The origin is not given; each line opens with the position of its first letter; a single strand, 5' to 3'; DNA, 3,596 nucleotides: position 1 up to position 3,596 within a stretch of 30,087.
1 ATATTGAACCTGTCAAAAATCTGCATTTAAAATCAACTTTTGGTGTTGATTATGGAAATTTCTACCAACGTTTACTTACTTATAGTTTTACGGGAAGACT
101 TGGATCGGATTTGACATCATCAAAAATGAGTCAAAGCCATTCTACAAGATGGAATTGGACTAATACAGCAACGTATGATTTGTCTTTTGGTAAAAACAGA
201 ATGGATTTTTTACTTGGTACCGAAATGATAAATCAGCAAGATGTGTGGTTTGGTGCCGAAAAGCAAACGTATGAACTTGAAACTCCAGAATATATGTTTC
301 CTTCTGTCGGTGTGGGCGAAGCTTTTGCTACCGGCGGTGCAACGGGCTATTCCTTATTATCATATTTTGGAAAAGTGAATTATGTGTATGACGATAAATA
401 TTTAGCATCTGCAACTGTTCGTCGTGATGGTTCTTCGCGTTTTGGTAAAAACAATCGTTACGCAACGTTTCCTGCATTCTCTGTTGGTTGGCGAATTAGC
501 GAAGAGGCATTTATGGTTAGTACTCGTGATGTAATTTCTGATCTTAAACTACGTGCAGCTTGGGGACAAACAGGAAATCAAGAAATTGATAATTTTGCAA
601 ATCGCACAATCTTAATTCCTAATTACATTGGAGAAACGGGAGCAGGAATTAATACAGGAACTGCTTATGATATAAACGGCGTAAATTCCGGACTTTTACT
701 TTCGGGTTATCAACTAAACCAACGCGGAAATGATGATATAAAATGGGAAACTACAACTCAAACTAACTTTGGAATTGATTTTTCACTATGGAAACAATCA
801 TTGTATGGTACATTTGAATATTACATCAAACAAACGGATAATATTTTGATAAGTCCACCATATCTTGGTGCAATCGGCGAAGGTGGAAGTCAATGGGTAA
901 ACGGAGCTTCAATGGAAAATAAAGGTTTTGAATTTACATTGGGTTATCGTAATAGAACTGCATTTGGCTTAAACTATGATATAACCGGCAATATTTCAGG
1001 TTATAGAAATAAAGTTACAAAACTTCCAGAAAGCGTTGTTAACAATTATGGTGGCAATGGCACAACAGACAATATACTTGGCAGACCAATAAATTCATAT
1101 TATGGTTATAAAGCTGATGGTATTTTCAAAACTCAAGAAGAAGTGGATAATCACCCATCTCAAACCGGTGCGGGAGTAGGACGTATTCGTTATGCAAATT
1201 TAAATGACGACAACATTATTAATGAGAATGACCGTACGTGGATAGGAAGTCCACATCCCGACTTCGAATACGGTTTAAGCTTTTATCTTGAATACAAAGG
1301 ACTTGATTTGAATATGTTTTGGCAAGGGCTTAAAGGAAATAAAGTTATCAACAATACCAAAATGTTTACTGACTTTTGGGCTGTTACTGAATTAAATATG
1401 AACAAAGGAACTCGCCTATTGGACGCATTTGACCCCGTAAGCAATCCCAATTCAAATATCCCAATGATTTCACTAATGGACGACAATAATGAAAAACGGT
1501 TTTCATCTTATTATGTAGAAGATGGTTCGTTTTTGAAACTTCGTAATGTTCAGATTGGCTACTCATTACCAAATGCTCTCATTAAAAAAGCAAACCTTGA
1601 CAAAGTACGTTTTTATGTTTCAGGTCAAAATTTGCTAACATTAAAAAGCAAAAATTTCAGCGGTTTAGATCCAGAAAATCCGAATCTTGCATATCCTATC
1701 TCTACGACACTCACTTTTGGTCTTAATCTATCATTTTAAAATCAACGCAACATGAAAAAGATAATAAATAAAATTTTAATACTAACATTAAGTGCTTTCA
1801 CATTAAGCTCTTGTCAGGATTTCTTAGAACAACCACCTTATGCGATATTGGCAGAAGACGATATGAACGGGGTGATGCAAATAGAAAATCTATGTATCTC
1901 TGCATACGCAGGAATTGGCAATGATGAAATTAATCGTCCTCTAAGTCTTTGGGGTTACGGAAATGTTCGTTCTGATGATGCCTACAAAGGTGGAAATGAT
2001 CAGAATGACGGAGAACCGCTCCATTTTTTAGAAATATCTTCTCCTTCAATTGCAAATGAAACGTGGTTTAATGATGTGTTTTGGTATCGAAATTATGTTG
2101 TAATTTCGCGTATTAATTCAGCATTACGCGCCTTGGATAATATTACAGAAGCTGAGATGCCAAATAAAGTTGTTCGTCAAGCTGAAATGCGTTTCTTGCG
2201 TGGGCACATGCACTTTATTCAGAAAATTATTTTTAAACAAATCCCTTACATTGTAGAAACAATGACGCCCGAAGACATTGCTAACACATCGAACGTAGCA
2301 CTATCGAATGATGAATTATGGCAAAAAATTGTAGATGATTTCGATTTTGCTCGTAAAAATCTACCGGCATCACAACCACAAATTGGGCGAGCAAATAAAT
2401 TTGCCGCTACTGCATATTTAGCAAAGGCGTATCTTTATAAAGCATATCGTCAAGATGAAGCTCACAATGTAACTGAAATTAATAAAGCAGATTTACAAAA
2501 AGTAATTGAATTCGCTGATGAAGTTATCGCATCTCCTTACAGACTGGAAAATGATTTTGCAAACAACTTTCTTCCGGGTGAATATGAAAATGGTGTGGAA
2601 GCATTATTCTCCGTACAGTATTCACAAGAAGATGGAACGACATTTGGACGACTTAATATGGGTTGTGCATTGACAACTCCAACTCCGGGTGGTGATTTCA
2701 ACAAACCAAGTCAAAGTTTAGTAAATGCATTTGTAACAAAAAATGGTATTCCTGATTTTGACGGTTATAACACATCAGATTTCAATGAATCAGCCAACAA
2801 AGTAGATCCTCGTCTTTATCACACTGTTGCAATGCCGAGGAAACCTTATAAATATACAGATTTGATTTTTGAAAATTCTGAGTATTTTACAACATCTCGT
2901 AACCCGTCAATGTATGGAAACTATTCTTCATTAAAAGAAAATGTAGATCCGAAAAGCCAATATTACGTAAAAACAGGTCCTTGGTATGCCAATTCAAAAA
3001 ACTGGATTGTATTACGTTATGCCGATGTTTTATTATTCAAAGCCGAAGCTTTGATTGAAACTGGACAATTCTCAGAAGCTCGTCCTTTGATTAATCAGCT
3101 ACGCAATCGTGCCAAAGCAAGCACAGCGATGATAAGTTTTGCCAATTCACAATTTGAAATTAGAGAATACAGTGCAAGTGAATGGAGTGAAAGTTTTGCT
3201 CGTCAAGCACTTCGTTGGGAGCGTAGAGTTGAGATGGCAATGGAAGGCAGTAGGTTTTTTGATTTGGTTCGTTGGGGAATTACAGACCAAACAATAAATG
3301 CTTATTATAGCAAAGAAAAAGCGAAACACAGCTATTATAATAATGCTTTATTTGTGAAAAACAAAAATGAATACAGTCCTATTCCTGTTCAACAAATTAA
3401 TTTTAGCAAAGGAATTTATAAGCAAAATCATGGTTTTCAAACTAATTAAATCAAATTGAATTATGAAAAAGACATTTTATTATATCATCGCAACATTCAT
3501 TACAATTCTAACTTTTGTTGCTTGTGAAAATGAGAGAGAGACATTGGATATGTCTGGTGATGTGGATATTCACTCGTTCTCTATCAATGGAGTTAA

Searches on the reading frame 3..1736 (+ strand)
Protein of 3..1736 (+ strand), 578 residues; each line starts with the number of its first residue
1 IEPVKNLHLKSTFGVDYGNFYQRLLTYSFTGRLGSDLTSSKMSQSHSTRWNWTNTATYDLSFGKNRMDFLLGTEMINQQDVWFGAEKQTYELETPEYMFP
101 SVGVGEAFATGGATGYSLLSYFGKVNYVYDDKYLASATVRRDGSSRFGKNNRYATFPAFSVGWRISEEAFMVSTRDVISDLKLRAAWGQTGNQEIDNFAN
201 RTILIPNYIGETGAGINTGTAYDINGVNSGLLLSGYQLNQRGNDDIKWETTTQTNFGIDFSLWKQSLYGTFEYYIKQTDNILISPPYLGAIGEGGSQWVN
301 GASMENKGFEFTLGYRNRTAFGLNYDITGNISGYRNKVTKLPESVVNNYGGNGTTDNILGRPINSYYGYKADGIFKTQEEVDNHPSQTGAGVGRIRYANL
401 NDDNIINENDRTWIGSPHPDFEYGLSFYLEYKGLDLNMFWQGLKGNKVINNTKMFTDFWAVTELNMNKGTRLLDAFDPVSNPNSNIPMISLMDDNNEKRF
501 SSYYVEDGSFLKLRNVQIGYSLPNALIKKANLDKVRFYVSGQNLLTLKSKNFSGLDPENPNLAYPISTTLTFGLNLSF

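Call 22: search_protein_families(library=pfam, proteins=[window:3-1736:+], max_evalue=0.001)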
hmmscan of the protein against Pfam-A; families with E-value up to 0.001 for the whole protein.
window:3-1736:+ (578 aa): 1 family
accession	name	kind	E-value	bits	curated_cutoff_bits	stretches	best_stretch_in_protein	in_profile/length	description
PF00593.30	TonB_dep_Rec_b-barrel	-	1.5e-12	48.6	27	1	14-369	83-377/436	TonB dependent receptor-like, beta-barrel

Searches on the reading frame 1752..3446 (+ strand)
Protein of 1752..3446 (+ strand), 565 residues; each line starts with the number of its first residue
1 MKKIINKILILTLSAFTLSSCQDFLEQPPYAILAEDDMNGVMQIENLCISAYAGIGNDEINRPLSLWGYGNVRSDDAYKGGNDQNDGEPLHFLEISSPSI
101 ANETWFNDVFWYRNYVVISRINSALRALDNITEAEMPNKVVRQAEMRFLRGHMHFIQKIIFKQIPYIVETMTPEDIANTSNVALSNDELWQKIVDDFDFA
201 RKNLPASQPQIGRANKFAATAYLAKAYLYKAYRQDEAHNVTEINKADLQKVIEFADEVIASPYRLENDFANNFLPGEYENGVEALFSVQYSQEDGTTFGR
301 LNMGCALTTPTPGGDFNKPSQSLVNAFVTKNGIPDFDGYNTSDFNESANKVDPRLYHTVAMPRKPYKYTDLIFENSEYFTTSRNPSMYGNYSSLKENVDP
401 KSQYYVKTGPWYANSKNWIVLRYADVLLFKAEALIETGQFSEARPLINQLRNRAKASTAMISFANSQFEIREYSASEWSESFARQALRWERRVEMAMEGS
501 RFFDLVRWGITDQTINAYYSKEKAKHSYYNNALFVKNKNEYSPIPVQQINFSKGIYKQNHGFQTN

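Call 22: search_protein_families(library=pfam, proteins=[window:1752-3446:+], max_evalue=0.001)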
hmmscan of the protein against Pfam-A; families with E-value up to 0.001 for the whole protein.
window:1752-3446:+ (565 aa): 2 families
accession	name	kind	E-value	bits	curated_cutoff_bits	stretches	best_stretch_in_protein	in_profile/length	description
PF07980.17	SusD_RagB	-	2.3e-42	146.1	23.1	1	283-561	2-296/297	SusD family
PF14322.12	SusD-like_3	-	1.4e-11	45.5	27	1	107-228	74-191/191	Starch-binding associating with outer membrane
